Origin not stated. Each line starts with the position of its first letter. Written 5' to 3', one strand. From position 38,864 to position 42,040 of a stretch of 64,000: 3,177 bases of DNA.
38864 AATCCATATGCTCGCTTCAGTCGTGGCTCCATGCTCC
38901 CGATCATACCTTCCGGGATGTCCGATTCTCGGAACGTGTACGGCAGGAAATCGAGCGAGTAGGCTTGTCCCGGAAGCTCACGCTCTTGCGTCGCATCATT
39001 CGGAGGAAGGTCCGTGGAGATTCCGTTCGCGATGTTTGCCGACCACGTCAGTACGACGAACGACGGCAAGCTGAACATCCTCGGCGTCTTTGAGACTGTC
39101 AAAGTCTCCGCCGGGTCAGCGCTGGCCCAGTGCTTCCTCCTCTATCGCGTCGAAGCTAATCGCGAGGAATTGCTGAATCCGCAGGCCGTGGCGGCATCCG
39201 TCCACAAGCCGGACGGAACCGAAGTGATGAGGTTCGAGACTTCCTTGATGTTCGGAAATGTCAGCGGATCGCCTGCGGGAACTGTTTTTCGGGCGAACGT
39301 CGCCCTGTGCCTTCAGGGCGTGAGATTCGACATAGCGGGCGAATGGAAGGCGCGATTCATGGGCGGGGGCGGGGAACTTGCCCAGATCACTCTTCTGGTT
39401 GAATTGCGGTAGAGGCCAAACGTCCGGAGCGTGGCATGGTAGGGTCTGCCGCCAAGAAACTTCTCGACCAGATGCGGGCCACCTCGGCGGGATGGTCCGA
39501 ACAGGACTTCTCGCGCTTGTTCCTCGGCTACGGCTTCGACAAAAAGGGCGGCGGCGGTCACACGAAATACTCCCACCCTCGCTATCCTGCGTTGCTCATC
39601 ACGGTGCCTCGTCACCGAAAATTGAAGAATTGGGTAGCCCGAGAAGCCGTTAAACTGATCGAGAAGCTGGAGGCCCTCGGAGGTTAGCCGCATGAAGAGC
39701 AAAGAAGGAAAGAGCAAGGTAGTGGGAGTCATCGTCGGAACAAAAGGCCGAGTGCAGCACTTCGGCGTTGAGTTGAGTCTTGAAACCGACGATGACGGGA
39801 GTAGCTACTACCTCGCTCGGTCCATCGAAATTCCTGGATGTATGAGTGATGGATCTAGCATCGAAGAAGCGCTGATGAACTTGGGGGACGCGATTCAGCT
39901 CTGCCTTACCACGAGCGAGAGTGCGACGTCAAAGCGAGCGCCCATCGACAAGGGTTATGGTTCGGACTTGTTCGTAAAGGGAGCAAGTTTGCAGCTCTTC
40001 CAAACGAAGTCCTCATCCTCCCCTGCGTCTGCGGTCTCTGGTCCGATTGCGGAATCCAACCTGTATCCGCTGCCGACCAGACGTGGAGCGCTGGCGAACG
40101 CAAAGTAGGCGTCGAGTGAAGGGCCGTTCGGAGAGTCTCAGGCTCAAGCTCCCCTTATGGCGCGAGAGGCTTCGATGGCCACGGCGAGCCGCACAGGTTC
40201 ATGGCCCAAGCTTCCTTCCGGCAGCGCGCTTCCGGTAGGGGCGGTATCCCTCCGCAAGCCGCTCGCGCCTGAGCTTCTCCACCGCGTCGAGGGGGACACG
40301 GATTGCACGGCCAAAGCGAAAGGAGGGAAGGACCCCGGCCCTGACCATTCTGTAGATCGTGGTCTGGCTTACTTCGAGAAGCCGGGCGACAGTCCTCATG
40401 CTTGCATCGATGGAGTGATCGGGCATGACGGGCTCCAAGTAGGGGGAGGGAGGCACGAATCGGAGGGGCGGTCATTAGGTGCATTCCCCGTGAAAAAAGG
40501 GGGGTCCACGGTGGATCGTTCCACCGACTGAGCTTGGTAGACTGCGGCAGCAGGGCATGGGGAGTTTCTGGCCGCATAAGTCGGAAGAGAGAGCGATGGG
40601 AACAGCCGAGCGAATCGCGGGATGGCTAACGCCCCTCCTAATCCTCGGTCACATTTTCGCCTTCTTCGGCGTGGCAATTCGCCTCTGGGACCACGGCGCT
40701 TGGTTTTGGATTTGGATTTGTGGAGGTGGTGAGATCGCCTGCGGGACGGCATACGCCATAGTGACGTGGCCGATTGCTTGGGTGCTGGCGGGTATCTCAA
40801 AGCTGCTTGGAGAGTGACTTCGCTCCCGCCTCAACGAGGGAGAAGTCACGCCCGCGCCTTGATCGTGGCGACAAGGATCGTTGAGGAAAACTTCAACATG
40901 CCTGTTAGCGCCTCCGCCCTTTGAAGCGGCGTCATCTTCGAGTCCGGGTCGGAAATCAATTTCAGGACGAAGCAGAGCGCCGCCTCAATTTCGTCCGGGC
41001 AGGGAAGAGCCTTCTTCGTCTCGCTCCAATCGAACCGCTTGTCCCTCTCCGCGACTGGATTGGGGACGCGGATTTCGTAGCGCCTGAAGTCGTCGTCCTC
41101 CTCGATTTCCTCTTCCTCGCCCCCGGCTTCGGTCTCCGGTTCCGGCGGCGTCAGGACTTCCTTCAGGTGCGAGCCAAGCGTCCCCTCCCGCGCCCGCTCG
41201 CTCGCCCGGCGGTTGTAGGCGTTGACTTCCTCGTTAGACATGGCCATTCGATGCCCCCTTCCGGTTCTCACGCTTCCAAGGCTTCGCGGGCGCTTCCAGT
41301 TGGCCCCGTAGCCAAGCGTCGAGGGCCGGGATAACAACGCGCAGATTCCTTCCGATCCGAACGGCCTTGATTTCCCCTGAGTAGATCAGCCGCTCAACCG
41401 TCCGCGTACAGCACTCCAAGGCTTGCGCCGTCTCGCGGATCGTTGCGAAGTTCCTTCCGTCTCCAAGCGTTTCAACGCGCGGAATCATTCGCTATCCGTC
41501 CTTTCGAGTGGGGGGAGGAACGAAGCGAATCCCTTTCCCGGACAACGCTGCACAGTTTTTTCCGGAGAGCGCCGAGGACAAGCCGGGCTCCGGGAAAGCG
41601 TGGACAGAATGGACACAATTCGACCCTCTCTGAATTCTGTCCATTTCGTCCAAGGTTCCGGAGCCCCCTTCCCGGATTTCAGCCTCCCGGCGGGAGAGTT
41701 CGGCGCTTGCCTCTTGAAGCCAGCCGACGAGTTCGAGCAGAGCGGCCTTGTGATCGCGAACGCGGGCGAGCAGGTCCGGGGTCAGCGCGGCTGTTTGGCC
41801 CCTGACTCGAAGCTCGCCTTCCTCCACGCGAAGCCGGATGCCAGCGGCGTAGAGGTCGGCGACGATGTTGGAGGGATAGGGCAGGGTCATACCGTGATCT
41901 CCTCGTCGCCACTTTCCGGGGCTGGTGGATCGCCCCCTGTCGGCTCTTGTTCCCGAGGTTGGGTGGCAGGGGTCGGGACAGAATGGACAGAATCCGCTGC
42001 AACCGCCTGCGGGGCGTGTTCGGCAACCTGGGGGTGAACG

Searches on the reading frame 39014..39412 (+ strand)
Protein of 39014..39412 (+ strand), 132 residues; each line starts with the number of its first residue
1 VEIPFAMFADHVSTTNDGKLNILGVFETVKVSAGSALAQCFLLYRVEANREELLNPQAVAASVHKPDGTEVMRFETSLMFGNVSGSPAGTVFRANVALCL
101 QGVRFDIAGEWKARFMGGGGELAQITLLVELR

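Call 7: search_protein_families(library=pfam, proteins=[window:39014-39412:+], max_evalue=1)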
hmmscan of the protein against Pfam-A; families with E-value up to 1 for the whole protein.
window:39014-39412:+ (132 aa): 1 family
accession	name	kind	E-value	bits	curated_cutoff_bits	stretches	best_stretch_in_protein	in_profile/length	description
PF22091.2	DUF6941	-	3.2e-14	53.8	27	1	5-129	2-124/125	Family of unknown function (DUF6941)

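Call 8: search_protein_families(library=padloc, proteins=[window:39014-39412:+], max_evalue=1)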
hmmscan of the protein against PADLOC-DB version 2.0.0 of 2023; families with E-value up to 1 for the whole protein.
window:39014-39412:+ (132 aa): 0 families

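Call 9: search_protein_families(library=ncbifam, proteins=[window:39014-39412:+], max_evalue=1)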
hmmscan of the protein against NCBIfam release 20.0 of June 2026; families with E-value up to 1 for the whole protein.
window:39014-39412:+ (132 aa): 0 families

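Call 10: search_protein_families(library=phrogs, proteins=[window:39014-39412:+], max_evalue=1)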
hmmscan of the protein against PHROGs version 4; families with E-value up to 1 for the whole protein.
window:39014-39412:+ (132 aa): 0 families

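Call 16: find_homologous_proteins(query=window:39014-39412:+)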
Query window:39014-39412:+ (132 aa): 1 proteins with E <= 0.001 among 15 candidates.
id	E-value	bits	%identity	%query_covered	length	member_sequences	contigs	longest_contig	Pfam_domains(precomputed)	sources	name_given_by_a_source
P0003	3.2e-80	284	100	100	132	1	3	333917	PF22091.3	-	-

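Call 19: search_solved_structures(query=window:39014-39412:+, max_evalue=10)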
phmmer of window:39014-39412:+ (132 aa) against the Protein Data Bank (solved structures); distinct sequences matched with E-value up to 10: 1.
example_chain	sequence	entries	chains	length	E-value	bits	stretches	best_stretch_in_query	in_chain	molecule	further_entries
6tjc_A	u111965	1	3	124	1.5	12.1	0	65-79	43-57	Cake3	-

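Call 23: search_dna_similar(query=window:39014-39412:+, collection=phages, mode=protein, max_evalue=1)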
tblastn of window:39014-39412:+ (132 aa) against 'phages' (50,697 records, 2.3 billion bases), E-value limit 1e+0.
No match.

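Call 24: search_dna_similar(query=window:39014-39412:+, collection=plasmids, mode=protein, max_evalue=1)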
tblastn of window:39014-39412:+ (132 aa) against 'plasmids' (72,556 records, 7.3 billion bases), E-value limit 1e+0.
No match.

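Call 26: find_related_loci(query=window:39014-39412:+, collection=genome_contigs, flank=6000)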
Query window:39014-39412:+ (132 aa) in genome_contigs; peptide patterns used: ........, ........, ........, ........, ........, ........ (x = any residue, [..] = any of these).
306 stretches matched a pattern, but none encodes a relative of the query by tblastn (E <= 1e-3).

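Call 28: find_related_loci(query=window:39014-39412:+, collection=viral_contigs, flank=6000)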
Query window:39014-39412:+ (132 aa) in viral_contigs; peptide patterns used: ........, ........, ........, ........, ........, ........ (x = any residue, [..] = any of these).
5 stretches matched a pattern, but none encodes a relative of the query by tblastn (E <= 1e-3).

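Call 63: predict_structure(protein=window:39014-39409:+)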
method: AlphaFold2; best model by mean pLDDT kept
length: 132 residues; sequences in the alignment: 1
mean_pLDDT: 42.9   pTM: 0.38
mean pLDDT of the five models: 42.9, 41.4, 39.8, 36.9, 33.8
residues with pLDDT >= 90: 0; 70-90: 1; 50-70: 28; < 50: 103
segments of 3 or more residues with pLDDT < 50: 1-48, 81-132
pLDDT, mean of each block of 10 residues (from residue 1): 38 39 40 40 48 55 57 53 43 37 34 37 37 32
secondary structure, 60 per line:
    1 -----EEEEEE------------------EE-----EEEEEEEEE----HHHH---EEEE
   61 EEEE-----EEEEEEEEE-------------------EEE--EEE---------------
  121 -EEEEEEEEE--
elements in order: E6-11 E37-45 H50-53 E57-64 E70-78 E98-100 E103-105 E122-130

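Call 90: fold_search(model_id=the predicted structure, library=pdb)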
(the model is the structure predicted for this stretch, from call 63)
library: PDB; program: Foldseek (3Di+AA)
matches with E <= 10: 186; with E <= 0.001: 0
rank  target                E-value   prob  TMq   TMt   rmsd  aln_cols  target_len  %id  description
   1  2x44                  8.4e-01  0.28  0.32  0.34   6.8       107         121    8  Structure of a strand-swapped dimeric form of CTLA-4 (released 2010-04-07)
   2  9iq3_A                9.3e-01  0.33  0.19  0.21   4.7        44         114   27  AkaM,SnoaL-lile Protein (released 2025-07-16)
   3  7q5p_A                9.8e-01  0.18  0.27  0.08   6.8       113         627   16  Structure of VgrG1 from Pseudomonas protegens. (released 2021-12-15)
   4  6tlb_A                1.0e+00  0.08  0.21  0.17  15.1       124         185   14  Plasmodium falciparum lipocalin (PF3D7_0925900) (released 2020-06-24)
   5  9iq3_B                1.1e+00  0.28  0.18  0.21   5.5        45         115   29  AkaM,SnoaL-lile Protein (released 2025-07-16)
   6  9iqn                  1.4e+00  0.25  0.22  0.24   4.3        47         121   19  CatM-W86A-L6R, a SnoaL-like protein in complex with substrate mimic L6R (released 2025-07-16)
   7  1u18_A                1.5e+00  0.13  0.30  0.24   7.6       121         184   10  1.96 A Crystal structure of H60C mutant of nitrophorin complexed with histamine (released 2005-07-26)
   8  9vne_F                1.5e+00  0.09  0.23  0.30   8.8       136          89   10  Bacteroides fragilis NCTC9343 T6SS Hcp2-Hcp3 heterohexamer complex (released 2026-01-21)
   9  6j0n_n                1.7e+00  0.07  0.25  0.23  20.9       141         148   11  Cryo-EM Structure of an Extracellular Contractile Injection System, baseplate in extended state, refined in C6 symmetr (released 2019-04-10)
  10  7ooc_P                1.7e+00  0.04  0.15  0.22  13.8        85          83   10  Mycoplasma pneumoniae 30S subunit of ribosomes in chloramphenicol-treated cells (released 2022-05-25)
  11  9iqd_D                1.8e+00  0.09  0.13  0.14  12.1        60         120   13  Apo-MicM,homologous of AkaM, SnoaL-like protein (released 2025-07-16)
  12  9iqd_A                2.0e+00  0.08  0.13  0.14  12.1        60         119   13  Apo-MicM,homologous of AkaM, SnoaL-like protein (released 2025-07-16)
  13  9iqk_A                2.2e+00  0.10  0.14  0.15  12.0        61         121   18  SacM in complex with LC3 (released 2025-07-16)
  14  1yqf_C                2.2e+00  0.06  0.20  0.15  14.8       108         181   11  Hypothetical protein from leishmania major unknown function sequence homologue to human p32 protein (released 2005-02-22)
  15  4p94_B                2.3e+00  0.05  0.21  0.21  10.5       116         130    9  The crystal structure of the soluble domain of Sulfolobus acidocaldarius FlaF (residues 35-164) (released 2015-04-22)
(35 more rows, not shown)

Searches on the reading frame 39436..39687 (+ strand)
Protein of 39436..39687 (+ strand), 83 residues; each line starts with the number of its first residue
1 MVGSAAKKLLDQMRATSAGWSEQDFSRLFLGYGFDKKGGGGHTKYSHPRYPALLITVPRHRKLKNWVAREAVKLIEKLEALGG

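Call 7: search_protein_families(library=pfam, proteins=[window:39436-39687:+], max_evalue=1)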
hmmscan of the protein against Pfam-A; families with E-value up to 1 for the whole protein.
window:39436-39687:+ (83 aa): 1 family
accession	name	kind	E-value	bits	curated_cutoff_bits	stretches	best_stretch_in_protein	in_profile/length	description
PF07927.17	HicA_toxin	-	8.9e-05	23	27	1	24-71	3-52/58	HicA toxin of bacterial toxin-antitoxin,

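Call 8: search_protein_families(library=padloc, proteins=[window:39436-39687:+], max_evalue=1)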
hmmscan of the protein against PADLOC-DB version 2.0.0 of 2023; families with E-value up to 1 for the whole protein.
window:39436-39687:+ (83 aa): 0 families

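Call 9: search_protein_families(library=ncbifam, proteins=[window:39436-39687:+], max_evalue=1)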
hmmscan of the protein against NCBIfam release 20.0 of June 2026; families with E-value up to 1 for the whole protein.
window:39436-39687:+ (83 aa): 0 families

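Call 10: search_protein_families(library=phrogs, proteins=[window:39436-39687:+], max_evalue=1)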
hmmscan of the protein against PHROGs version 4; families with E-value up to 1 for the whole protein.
window:39436-39687:+ (83 aa): 1 family
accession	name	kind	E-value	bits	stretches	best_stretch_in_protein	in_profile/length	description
phrog_353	-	moron, auxiliary metabolic gene and host takeover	0.00012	23.1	1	31-65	16-53/73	toxin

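Call 58: search_solved_structures(query=window:39436-39684:+, max_evalue=10, show_alignments=2)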
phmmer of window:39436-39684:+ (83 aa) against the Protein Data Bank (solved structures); distinct sequences matched with E-value up to 10: 1.
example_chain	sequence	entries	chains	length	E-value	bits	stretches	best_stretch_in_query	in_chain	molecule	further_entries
5xyi_Y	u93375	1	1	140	0.26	14.9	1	28-70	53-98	Ribosomal protein S24e, putative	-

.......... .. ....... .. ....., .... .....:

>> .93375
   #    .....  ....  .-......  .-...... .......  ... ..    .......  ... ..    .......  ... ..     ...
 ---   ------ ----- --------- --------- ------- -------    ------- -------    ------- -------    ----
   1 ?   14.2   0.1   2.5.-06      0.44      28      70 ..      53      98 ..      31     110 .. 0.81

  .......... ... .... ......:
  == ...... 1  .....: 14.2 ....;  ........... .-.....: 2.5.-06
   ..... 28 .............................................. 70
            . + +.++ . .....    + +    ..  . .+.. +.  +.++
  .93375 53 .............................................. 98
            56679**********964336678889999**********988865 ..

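Call 85: search_dna_similar(query=window:39436-39687:+, collection=plasmids, mode=protein, max_evalue=0.01, max_rows=25)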
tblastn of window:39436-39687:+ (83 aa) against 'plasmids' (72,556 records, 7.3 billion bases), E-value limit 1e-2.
No match.

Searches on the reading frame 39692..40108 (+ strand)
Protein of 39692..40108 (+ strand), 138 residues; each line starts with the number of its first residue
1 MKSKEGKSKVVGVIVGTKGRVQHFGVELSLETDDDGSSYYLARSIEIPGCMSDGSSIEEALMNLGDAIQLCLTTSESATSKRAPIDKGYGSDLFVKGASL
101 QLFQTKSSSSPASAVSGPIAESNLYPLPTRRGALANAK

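Call 7: search_protein_families(library=pfam, proteins=[window:39692-40108:+], max_evalue=1)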
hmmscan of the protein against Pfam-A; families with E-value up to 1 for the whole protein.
window:39692-40108:+ (138 aa): 2 families
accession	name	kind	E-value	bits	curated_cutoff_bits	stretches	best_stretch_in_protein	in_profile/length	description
PF15919.11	HicB_lk_antitox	-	0.0039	17.8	27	1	45-74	18-47/123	HicB_like antitoxin of bacterial toxin-antitoxin system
PF24113.1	DUF7387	-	0.14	12.9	27.9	1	40-80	24-63/85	Family of unknown function (DUF7387)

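Call 8: search_protein_families(library=padloc, proteins=[window:39692-40108:+], max_evalue=1)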
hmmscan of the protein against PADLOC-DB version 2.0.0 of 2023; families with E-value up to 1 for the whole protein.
window:39692-40108:+ (138 aa): 0 families

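Call 9: search_protein_families(library=ncbifam, proteins=[window:39692-40108:+], max_evalue=1)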
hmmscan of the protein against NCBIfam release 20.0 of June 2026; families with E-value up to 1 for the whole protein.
window:39692-40108:+ (138 aa): 0 families

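Call 10: search_protein_families(library=phrogs, proteins=[window:39692-40108:+], max_evalue=1)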
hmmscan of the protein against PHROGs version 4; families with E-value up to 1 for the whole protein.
window:39692-40108:+ (138 aa): 3 families
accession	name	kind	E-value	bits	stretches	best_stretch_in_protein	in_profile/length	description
phrog_497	-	moron, auxiliary metabolic gene and host takeover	4.2e-05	24.1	1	30-76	17-61/342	toxin-antitoxin system HicB-like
phrog_11958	-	unknown function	0.00023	22.3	1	40-77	17-54/84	-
phrog_13047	-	unknown function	0.15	13.5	1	27-76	13-59/86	-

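Call 59: search_solved_structures(query=window:39692-40105:+, max_evalue=10, show_alignments=2)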
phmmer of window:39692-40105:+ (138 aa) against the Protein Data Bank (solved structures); distinct sequences matched with E-value up to 10: 3.
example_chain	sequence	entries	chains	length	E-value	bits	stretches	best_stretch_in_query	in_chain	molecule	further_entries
6g1c_V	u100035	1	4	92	0.85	13.2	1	33-69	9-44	Antitoxin HicB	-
1uz6_E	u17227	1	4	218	1.2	12.6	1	21-85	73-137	IGG FAB (IGG3, KAPPA) LIGHT CHAIN 291-2G3-A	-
1uz8_A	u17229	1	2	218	1.2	12.6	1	21-85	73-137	IGG FAB (IGG3, KAPPA) LIGHT CHAIN 291-2G3-A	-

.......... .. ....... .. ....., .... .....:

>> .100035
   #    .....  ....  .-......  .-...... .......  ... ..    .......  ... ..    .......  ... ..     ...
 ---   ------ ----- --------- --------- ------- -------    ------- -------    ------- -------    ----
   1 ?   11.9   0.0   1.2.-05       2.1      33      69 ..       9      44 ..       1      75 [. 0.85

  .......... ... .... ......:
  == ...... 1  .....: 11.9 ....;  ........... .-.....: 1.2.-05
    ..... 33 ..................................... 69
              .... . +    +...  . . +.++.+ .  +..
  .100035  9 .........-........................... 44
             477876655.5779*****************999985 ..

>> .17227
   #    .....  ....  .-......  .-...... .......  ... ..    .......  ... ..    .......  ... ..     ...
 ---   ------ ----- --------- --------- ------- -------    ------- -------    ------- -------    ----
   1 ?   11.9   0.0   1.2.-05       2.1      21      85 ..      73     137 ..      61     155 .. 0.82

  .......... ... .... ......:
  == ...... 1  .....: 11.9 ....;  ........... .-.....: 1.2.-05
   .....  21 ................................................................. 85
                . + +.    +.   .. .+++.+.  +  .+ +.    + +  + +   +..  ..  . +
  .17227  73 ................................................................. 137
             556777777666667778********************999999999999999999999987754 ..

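Call 86: search_dna_similar(query=window:39692-40108:+, collection=plasmids, mode=protein, max_evalue=0.01, max_rows=25)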
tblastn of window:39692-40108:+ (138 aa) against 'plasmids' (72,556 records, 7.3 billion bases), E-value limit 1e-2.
Records with a match: 5; places in all: 5; records where one place covers at least 80% of the query: 0.
Best place of each record, by identity: <60% 5.
By first word of the organism name: Campylobacter 2; Helicobacter 2; Lactobacillus 1.
By predicted mobility (MOB-suite, as given by PLSDB): conjugative 3; non-mobilizable 2.
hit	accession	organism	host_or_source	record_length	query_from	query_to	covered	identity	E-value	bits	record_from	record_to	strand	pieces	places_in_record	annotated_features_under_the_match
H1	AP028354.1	Campylobacter jejuni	Homo sapiens,feces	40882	30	104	54%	40.0%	9e-3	42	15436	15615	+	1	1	hypothetical protein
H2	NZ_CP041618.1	Campylobacter vulpis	Vulpes vulpes,Cell culture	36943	30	81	38%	40.4%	9e-3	42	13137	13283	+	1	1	type II toxin-antitoxin system HicB family antitoxin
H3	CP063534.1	Helicobacter winghamensis ATCC BAA-430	Homo sapiens,stool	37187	30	81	38%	40.4%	9e-3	42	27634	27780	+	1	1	type II toxin-antitoxin system HicB family antitoxin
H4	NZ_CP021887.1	Helicobacter apodemus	Apodemus agrarius,whole organism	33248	30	81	38%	40.4%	1e-2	42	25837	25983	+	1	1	type II toxin-antitoxin system HicB family antitoxin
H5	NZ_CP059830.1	Lactobacillus ultunensis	Homo sapiens,isolation from mixed ...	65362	31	76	33%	43.5%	3e-3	44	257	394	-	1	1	type II toxin-antitoxin system HicB family antitoxin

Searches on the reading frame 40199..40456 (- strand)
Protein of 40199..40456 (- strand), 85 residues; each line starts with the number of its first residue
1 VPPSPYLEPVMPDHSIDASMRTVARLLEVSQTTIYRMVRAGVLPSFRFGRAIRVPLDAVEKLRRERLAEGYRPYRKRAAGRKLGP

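Call 7: search_protein_families(library=pfam, proteins=[window:40199-40456:-], max_evalue=1)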
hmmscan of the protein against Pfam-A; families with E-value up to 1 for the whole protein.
window:40199-40456:- (85 aa): 12 families
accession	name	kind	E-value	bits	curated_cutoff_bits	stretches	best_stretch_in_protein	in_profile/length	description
PF12728.13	HTH_17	-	2.1e-11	44.3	27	1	23-66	7-50/51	Helix-turn-helix domain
PF18024.7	HTH_50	-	0.00045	20.3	27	1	19-39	25-45/50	Helix-turn-helix domain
PF13936.12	HTH_38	-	0.0017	18.5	27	1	15-39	18-42/44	Helix-turn-helix domain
PF13542.12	HTH_Tnp_ISL3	-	0.0017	18.2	27.4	1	16-39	25-48/51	Helix-turn-helix domain of transposase family ISL3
PF13309.12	HTH_22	-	0.0026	18.2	29.6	1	18-38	42-62/63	HTH domain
PF21531.3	Rv2175c_wHTH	-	0.0054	17.1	27.1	1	19-55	17-53/57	DNA-binding protein Rv2175c, wHTH domain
PF13560.12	HTH_31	-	0.016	16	27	1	19-61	16-59/64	Helix-turn-helix domain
PF00376.29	MerR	-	0.018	15.3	28.2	1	21-45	3-27/38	MerR family regulatory protein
PF02796.21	HTH_7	-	0.037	14.6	23.8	1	20-39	24-43/45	Helix-turn-helix domain of resolvase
PF01418.23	HTH_6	-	0.047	14.1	28.3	1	12-39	29-56/77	Helix-turn-helix domain, rpiR family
PF13384.12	HTH_23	-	0.07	13.4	24.6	1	18-39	18-39/50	Homeodomain-like domain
PF01381.28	HTH_3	-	0.14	12.7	23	1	19-46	11-38/55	Helix-turn-helix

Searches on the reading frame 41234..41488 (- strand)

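Call 71: search_protein_families(library=pfam, proteins=[window:41234-41488:-], max_evalue=0.01)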
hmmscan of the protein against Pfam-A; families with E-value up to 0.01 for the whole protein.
window:41234-41488:- (84 aa): 1 family
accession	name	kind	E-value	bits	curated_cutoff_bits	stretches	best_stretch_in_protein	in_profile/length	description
PF12728.13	HTH_17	-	9.8e-09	35.8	27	1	16-63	3-50/51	Helix-turn-helix domain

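Call 73: search_protein_families(library=phrogs, proteins=[window:41234-41488:-], max_evalue=0.001)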
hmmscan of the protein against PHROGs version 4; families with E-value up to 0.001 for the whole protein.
window:41234-41488:- (84 aa): 1 family
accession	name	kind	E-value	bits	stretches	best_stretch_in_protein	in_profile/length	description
phrog_66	-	integration and excision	9.5e-06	26.5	1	9-69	88-149/412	excisionase and transcriptional regulator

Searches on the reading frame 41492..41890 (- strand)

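Call 71: search_protein_families(library=pfam, proteins=[window:41492-41890:-], max_evalue=0.01)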
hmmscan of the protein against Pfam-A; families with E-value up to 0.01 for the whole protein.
window:41492-41890:- (132 aa): 1 family
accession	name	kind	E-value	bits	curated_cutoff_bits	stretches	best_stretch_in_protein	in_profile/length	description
PF18563.6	TubC_N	-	2.4e-10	40.8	26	1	8-54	3-49/52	TubC N-terminal docking domain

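Call 73: search_protein_families(library=phrogs, proteins=[window:41492-41890:-], max_evalue=0.001)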
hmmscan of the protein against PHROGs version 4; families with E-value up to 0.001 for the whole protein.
window:41492-41890:- (132 aa): 0 families
